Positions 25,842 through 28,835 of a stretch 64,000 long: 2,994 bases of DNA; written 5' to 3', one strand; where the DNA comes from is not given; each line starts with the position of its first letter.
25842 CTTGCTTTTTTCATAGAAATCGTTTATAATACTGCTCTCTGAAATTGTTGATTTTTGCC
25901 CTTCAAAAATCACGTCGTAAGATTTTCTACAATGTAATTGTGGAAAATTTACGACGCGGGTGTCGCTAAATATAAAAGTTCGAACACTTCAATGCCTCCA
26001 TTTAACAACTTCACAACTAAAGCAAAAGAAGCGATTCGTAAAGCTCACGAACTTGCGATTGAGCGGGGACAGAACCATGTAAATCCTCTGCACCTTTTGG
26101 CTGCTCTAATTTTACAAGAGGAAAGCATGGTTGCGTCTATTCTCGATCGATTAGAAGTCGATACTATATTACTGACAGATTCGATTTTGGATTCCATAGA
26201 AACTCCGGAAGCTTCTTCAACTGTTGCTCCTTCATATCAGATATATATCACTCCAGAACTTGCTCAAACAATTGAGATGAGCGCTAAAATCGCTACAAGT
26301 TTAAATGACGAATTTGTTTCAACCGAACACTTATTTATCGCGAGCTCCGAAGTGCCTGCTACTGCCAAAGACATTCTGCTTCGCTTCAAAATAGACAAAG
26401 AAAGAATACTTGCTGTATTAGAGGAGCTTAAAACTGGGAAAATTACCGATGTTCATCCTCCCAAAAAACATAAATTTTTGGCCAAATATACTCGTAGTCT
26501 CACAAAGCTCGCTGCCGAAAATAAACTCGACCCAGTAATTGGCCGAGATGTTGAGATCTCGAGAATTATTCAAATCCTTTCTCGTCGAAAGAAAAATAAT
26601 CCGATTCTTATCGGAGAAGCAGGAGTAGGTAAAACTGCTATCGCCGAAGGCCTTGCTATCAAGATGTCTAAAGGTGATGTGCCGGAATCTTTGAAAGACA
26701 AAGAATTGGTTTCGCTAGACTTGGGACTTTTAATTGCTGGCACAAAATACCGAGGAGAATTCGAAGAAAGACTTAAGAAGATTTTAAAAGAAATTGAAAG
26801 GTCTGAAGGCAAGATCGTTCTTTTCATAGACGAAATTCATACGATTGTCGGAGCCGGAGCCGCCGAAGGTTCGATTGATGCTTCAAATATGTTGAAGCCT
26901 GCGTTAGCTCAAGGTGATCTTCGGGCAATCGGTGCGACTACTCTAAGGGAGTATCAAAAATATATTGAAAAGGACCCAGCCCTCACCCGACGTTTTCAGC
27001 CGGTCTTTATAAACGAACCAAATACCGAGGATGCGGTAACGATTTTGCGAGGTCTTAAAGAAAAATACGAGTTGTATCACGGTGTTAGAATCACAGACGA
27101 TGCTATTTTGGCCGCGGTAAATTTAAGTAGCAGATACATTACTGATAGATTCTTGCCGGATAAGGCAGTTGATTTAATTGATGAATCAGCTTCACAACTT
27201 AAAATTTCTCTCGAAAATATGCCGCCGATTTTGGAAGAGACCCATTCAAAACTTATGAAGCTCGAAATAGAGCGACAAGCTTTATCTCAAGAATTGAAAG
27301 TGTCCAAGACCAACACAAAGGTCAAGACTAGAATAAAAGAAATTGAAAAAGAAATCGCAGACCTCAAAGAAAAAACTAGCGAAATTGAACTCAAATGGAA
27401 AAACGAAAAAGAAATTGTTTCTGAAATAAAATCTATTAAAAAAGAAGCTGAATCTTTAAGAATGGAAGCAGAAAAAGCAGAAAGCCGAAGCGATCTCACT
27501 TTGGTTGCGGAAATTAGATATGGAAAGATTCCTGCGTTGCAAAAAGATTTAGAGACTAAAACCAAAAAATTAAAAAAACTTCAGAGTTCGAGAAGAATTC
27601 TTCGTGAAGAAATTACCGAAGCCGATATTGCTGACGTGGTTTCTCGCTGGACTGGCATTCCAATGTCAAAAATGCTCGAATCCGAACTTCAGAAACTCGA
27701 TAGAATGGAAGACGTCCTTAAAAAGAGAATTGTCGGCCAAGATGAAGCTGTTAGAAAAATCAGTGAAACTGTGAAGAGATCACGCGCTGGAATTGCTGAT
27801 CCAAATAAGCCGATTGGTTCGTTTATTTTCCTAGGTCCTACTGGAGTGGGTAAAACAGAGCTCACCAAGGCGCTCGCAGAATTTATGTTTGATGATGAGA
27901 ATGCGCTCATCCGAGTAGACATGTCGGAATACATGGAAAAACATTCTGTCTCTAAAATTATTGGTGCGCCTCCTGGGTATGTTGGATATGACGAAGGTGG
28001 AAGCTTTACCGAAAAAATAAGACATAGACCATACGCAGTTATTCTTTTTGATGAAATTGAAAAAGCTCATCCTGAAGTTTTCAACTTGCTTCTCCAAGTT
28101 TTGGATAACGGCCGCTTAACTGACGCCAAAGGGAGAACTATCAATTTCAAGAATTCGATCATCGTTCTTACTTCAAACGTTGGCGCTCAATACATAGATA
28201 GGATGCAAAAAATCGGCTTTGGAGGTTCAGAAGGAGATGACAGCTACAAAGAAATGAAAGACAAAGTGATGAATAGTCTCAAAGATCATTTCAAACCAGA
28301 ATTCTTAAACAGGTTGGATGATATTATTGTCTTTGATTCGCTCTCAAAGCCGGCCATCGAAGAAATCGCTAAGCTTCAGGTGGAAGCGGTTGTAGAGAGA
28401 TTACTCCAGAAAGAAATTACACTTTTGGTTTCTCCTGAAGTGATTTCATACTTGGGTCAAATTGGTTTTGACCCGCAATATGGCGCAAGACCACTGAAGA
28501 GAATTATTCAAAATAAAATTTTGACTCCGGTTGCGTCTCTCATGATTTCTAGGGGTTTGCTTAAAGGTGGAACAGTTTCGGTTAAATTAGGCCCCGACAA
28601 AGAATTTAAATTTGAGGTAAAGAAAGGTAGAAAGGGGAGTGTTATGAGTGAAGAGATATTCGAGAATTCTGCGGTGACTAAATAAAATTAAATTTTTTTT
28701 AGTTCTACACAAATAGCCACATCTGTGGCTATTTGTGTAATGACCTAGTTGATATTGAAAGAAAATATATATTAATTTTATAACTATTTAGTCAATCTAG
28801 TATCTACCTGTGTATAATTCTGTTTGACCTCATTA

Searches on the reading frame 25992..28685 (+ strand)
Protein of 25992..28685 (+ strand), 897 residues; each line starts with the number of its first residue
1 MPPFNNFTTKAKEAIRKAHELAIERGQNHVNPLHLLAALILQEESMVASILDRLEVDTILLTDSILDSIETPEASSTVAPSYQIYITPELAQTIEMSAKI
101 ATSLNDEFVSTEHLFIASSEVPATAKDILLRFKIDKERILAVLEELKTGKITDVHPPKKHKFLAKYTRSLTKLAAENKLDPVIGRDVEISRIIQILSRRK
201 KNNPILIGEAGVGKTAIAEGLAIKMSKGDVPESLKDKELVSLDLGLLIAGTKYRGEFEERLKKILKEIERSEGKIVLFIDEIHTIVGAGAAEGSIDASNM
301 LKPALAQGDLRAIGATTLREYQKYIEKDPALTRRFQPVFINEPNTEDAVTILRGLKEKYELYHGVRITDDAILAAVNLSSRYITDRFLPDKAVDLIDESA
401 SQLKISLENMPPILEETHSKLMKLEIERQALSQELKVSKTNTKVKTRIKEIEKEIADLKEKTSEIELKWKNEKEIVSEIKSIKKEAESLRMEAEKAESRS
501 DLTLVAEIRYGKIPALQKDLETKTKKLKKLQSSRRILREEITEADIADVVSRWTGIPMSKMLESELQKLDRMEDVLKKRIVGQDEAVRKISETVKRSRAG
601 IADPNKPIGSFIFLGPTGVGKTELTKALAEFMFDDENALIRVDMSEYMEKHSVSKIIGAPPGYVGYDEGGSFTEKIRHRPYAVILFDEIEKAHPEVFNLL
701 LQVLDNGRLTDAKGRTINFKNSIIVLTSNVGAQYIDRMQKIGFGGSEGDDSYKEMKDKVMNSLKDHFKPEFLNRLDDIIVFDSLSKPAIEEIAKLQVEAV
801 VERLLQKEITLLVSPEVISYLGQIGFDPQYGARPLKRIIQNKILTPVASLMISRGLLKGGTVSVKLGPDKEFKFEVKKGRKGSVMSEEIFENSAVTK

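Call 67: search_protein_families(library=pfam, proteins=[window:25992-28685:+], max_evalue=0.001)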
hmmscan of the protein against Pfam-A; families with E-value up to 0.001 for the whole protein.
window:25992-28685:+ (897 aa): 17 families
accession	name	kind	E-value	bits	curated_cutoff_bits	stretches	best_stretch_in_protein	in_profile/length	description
PF07724.20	AAA_2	-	1.1e-70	237.4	27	1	606-778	1-166/166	AAA domain (Cdc48 subfamily)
PF17871.7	AAA_lid_9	-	5.7e-32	110.2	22.8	1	345-440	2-97/104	AAA lid domain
PF10431.15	ClpB_D2-small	-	2.7e-22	79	21.9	1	784-864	1-81/81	C-terminal, D2-small domain, of ClpB protein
PF00004.35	AAA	-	7.2e-22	78.7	21.2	2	205-336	2-124/131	ATPase family associated with various cellular activities (AAA)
PF02861.25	Clp_N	-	1.1e-15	58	20.7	2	18-68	1-51/53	Clp amino terminal domain, pathogenicity island component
PF07728.20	AAA_5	-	1.6e-15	57.8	22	1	611-729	2-122/139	AAA domain (dynein-related subfamily)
PF13191.12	AAA_16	-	1.6e-10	42.2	32.6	1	182-222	2-45/167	AAA ATPase domain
PF13401.12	AAA_22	-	2.7e-08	34.6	27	0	611-705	8-109/130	AAA domain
PF00158.32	Sigma54_activat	-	5.1e-08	33.2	20.2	1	609-712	23-125/168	Sigma-54 interaction domain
PF13173.12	AAA_14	-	1.8e-06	28.4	27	0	205-288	6-77/129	AAA domain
PF12775.13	AAA_7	-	2.1e-06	27.8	25.8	0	611-658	36-83/181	P-loop containing dynein motor region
PF20720.3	nSTAND3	-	9.6e-06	25.8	27.2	0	199-227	15-43/155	Novel STAND NTPase 3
PF01695.23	IstB_IS21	-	4.8e-05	23.4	24.1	0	199-224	90-115/238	IstB-like ATP binding protein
PF05621.17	TniB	-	7e-05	22.8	22.4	0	229-341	76-185/189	Bacterial TniB protein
PF13238.12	AAA_18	-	0.00013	22.9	29.4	0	614-651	4-44/128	AAA domain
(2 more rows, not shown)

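Call 74: find_homologous_proteins(query=window:25992-28685:+, max_evalue=1e-200)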
Query window:25992-28685:+ (897 aa): 7972 proteins with E <= 1e-200 among 8000 candidates; the best 120 are listed.
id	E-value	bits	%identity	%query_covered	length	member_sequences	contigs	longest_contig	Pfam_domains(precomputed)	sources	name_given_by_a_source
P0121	0.0e+0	1861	97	100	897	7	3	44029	PF02861.26,PF00004.36,PF13401.13,PF23569.2,PF17871.8,PF07728.21,PF13191.13,PF00158.33,PF07724.21,PF12775.14,PF10431.16,PF20720.4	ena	-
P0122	0.0e+0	1625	83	100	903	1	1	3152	PF13173.13,PF02861.26,PF00004.36,PF13401.13,PF23569.2,PF17871.8,PF07728.21,PF13191.13,PF00158.33,PF07724.21,PF12775.14,PF10431.16,PF20720.4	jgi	jgi:ATP-dependent Clp protease ATP-binding subunit ClpB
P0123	0.0e+0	1614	83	100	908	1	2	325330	PF02861.26,PF00004.36,PF13401.13,PF23569.2,PF17871.8,PF01637.25,PF07728.21,PF13191.13,PF00158.33,PF07724.21,PF12775.14,PF05621.18,PF10431.16,PF20720.4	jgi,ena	-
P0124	0.0e+0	1610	82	100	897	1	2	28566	PF02861.26,PF00158.33,PF07724.21,PF12775.14,PF00004.36,PF13401.13,PF23569.2,PF17871.8,PF07728.21,PF10431.16,PF13191.13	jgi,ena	-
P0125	0.0e+0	1601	81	100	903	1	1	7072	PF02861.26,PF00158.33,PF07724.21,PF00004.36,PF13401.13,PF23569.2,PF17871.8,PF07728.21,PF10431.16,PF20720.4,PF13191.13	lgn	-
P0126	0.0e+0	1584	81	99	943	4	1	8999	PF02861.26,PF00004.36,PF13401.13,PF23569.2,PF17871.8,PF07728.21,PF13191.13,PF01695.24,PF00158.33,PF07724.21,PF05621.18,PF10431.16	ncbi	-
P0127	0.0e+0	1578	80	100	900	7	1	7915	PF02861.26,PF00004.36,PF13401.13,PF23569.2,PF17871.8,PF07728.21,PF13191.13,PF00158.33,PF07724.21,PF12775.14,PF10431.16,PF20720.4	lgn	-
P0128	0.0e+0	1544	80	99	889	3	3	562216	PF02861.26,PF00158.33,PF07724.21,PF00004.36,PF13401.13,PF23569.2,PF17871.8,PF07728.21,PF10431.16,PF20720.4,PF13191.13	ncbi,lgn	ncbi:MAG: AAA family ATPase [Candidatus Paceibacterota bacterium]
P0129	0.0e+0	1544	79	99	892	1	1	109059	PF02861.26,PF00158.33,PF07724.21,PF00004.36,PF13401.13,PF23569.2,PF17871.8,PF07728.21,PF10431.16,PF20720.4,PF13191.13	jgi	jgi:ATP-dependent Clp protease ATP-binding subunit ClpB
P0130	0.0e+0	1544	80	98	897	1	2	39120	PF02861.26,PF00004.36,PF13401.13,PF23569.2,PF17871.8,PF07728.21,PF13191.13,PF00158.33,PF07724.21,PF12775.14,PF10431.16,PF20720.4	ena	-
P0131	0.0e+0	1540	80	99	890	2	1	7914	PF02861.26,PF00158.33,PF07724.21,PF00004.36,PF13401.13,PF23569.2,PF17871.8,PF07728.21,PF10431.16,PF20720.4,PF13191.13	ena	-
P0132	0.0e+0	1537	79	100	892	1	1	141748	PF02861.26,PF00158.33,PF07724.21,PF00004.36,PF13401.13,PF23569.2,PF17871.8,PF07728.21,PF10431.16,PF20720.4,PF13191.13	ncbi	-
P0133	0.0e+0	1533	80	100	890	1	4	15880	PF02861.26,PF00004.36,PF13401.13,PF23569.2,PF17871.8,PF07728.21,PF13191.13,PF00158.33,PF07724.21,PF05621.18,PF10431.16,PF20720.4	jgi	-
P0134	0.0e+0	1532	79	99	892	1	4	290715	PF02861.26,PF00004.36,PF13401.13,PF23569.2,PF17871.8,PF07728.21,PF13191.13,PF02562.23,PF00158.33,PF07724.21,PF10431.16,PF20720.4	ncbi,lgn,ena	-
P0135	0.0e+0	1526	78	99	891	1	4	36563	PF02861.26,PF00004.36,PF13401.13,PF23569.2,PF17871.8,PF01637.25,PF07728.21,PF13191.13,PF00158.33,PF07724.21,PF10431.16,PF20720.4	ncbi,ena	-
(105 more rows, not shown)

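Call 75: find_encoding_contigs(protein=P0121, flank=10000, max_places=4)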
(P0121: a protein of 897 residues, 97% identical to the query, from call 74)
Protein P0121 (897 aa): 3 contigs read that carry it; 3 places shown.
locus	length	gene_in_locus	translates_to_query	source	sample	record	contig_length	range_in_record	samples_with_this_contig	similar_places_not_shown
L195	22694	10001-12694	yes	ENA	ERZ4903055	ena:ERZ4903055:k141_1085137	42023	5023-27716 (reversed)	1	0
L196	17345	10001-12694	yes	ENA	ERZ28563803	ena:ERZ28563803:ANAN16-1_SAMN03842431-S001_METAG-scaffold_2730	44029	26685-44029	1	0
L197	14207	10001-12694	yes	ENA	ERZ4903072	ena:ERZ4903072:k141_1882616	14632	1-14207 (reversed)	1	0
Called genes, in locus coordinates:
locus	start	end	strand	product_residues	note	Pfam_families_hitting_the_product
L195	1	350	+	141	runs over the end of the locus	PF04956:TrbC (weak), PF18895:T4SS_pilin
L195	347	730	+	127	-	PF18895:T4SS_pilin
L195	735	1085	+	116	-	PF18895:T4SS_pilin (weak)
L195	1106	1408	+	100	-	PF18895:T4SS_pilin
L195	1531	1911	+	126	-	PF18895:T4SS_pilin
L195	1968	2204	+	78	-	-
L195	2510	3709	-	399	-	-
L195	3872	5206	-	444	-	-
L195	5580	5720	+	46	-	-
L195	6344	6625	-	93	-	PF02033:RBFA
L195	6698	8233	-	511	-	PF00009:GTP_EFTU, PF00071:Ras (faint), PF01926:MMR_HSR1, PF08477:Roc (weak), PF22042:EF-G_D2, PF11987:IF-2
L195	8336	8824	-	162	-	PF14584:DUF4446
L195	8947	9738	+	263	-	PF13365:Trypsin_2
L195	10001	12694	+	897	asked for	PF02861:Clp_N, PF23569:NBD_SMAX1, PF00004:AAA, PF17871:AAA_lid_9, PF00004:AAA (weak), PF07724:AAA_2, PF07728:AAA_5, PF10431:ClpB_D2-small, +5 more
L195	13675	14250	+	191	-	-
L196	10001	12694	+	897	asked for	PF02861:Clp_N, PF23569:NBD_SMAX1, PF00004:AAA, PF17871:AAA_lid_9, PF00004:AAA (weak), PF07724:AAA_2, PF07728:AAA_5, PF10431:ClpB_D2-small, +5 more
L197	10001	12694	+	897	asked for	PF02861:Clp_N, PF23569:NBD_SMAX1, PF00004:AAA, PF17871:AAA_lid_9, PF00004:AAA (weak), PF07724:AAA_2, PF07728:AAA_5, PF10431:ClpB_D2-small, +5 more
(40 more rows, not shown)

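Call 76: find_encoding_contigs(protein=P0123, flank=10000, max_places=2)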
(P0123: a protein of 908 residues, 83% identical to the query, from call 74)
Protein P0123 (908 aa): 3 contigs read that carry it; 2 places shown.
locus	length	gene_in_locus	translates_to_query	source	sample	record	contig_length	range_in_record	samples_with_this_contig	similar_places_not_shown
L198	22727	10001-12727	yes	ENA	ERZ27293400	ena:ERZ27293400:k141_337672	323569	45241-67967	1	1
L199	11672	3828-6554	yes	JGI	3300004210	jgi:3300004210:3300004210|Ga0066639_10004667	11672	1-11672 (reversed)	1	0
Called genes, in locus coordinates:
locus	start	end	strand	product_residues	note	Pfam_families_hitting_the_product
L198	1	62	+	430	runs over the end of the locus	PF01547:SBP_bac_1, PF13416:SBP_bac_8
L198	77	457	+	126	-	PF04956:TrbC (weak), PF18895:T4SS_pilin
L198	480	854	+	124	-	PF04956:TrbC (weak), PF18895:T4SS_pilin (weak)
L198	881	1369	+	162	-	-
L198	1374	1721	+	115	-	PF18895:T4SS_pilin (weak)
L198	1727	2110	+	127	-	PF18895:T4SS_pilin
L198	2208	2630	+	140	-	PF18895:T4SS_pilin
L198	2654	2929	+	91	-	PF18895:T4SS_pilin (weak)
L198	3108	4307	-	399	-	-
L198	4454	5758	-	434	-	-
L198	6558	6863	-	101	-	PF02033:RBFA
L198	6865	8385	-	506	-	PF00009:GTP_EFTU, PF00071:Ras, PF01926:MMR_HSR1, PF08477:Roc (weak), PF22042:EF-G_D2, PF11987:IF-2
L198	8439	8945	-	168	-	PF14584:DUF4446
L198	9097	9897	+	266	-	PF13365:Trypsin_2 (weak)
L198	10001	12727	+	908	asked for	PF02861:Clp_N, PF23569:NBD_SMAX1, PF00004:AAA, PF17871:AAA_lid_9, PF00004:AAA (weak), PF07724:AAA_2, PF07728:AAA_5, PF10431:ClpB_D2-small, +7 more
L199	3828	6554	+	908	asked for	PF02861:Clp_N, PF23569:NBD_SMAX1, PF00004:AAA, PF17871:AAA_lid_9, PF00004:AAA (weak), PF07724:AAA_2, PF07728:AAA_5, PF10431:ClpB_D2-small, +7 more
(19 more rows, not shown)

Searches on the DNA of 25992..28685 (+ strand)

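Call 87: search_with_rna_model(model_id=R1, sources=[L195, L196, L197, L198, L199, L204, L205, L206], max_evalue=0.01)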
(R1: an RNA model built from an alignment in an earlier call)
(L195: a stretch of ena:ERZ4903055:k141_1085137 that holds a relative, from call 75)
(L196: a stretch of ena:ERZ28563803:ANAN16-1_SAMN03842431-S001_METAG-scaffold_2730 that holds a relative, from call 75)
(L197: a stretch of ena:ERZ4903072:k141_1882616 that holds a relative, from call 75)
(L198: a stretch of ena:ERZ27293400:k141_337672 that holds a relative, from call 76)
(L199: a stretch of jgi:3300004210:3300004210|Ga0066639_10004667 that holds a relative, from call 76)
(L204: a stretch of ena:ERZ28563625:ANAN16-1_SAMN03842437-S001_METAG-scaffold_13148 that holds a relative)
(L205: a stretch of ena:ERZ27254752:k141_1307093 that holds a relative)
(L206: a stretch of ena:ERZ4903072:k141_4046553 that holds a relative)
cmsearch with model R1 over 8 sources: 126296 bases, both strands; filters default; matches with E-value up to 0.01: 0.
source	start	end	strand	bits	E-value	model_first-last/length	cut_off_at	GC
